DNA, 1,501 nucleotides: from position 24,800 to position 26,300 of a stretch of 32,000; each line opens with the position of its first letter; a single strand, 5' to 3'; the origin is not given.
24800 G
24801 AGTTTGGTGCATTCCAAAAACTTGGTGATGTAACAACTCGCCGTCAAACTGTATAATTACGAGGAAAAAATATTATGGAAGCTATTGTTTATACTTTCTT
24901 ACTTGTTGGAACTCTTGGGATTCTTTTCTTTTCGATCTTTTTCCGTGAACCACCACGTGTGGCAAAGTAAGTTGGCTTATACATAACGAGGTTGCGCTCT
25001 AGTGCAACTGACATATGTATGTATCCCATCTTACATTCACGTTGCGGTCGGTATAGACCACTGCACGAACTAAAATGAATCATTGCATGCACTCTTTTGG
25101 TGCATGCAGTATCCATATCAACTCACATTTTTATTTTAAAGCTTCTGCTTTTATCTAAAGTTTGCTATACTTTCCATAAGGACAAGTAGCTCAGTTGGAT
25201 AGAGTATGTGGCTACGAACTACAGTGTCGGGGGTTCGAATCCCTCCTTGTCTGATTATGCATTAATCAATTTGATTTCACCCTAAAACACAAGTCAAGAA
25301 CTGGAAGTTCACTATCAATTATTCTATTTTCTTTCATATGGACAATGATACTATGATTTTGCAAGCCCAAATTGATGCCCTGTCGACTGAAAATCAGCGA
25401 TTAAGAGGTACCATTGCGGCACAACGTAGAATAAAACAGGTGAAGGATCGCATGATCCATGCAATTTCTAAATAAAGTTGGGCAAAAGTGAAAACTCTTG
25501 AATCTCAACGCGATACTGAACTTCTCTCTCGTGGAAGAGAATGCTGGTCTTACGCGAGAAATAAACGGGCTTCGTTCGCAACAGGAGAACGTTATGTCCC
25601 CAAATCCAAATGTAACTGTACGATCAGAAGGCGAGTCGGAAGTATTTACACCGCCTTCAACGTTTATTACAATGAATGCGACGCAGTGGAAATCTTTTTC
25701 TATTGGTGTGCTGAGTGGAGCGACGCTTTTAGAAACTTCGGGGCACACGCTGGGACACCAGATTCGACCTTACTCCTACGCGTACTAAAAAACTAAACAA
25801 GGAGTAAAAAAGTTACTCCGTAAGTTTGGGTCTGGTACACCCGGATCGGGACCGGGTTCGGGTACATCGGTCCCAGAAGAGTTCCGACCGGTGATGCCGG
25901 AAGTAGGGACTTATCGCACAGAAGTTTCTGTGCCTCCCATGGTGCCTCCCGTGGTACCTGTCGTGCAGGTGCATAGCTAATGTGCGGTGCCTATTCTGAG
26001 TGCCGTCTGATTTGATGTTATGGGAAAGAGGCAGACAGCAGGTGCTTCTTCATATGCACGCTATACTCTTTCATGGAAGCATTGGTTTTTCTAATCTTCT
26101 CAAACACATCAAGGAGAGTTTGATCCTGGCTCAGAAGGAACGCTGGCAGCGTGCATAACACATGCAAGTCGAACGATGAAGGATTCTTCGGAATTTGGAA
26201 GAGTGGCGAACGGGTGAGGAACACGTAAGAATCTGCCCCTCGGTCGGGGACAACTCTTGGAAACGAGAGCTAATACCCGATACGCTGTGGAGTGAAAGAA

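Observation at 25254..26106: Compositionally anomalous island with a broken coiled-coil / Gly-Pro-rich reading frame directly upstream of the rRNA operon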

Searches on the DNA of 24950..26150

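Call 74: search_rna_families(source=window, start=24950, end=26150, threshold=evalue, max_evalue=1)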
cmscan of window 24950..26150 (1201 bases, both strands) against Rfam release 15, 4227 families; matches with E-value up to 1: 3.
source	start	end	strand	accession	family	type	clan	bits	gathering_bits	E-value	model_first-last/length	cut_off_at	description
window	25180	25253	+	RF00005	tRNA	Gene; tRNA;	CL00001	59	29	6.4e-12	1-71/71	no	tRNA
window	26108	26150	+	RF00177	SSU_rRNA_bacteria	Gene; rRNA;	CL00111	29.8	50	1.4e-06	1-43/1533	3'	Bacterial small subunit ribosomal RNA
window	25199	25330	+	RF02553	YrlA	Gene; sRNA;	-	18.6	69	0.71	1-114/114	no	Y RNA-like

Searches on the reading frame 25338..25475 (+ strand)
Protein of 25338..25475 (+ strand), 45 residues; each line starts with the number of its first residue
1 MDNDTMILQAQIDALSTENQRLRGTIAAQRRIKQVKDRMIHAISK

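Call 9: search_protein_families(library=pfam, max_evalue=1, proteins=[window:25338-25475:+])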
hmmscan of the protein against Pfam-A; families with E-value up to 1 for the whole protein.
window:25338-25475:+ (45 aa): 3 families
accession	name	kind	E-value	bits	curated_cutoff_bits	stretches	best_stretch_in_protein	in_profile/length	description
PF16331.10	TolA_bind_tri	-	0.00014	22.3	30.1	1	6-38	21-54/76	TolA binding protein trimerisation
PF22216.1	Sas-6_C_CC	-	0.059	14.1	27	1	9-27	37-55/57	Spindle assembly abnormal protein 6 homolog, C-terminal coiled coil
PF02183.23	HALZ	-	0.14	12.7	28.1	1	8-23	17-32/43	Homeobox associated leucine zipper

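Call 11: find_encoding_contigs(protein=window:25338-25472:+, flank=6000, max_places=10)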
Protein window:25338-25472:+ (45 aa): 3 contigs read that carry it; 3 places shown.
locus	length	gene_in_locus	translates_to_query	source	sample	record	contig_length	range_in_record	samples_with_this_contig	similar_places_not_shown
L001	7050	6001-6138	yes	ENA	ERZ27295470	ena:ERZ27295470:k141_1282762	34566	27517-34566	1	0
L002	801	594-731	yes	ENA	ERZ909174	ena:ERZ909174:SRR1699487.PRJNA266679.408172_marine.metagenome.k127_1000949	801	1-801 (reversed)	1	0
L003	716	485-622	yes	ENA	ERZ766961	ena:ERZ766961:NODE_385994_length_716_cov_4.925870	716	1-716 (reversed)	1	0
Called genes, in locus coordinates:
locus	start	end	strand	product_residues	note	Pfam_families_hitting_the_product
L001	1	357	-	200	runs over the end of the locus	PF00574:CLP_protease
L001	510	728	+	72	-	PF01783:Ribosomal_L32p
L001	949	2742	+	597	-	-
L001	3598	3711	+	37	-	PF00444:Ribosomal_L36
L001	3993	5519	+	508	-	PF00421:PSII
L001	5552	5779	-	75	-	-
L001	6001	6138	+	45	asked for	-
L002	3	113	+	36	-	?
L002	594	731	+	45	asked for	-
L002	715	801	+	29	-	?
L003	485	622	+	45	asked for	-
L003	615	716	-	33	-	?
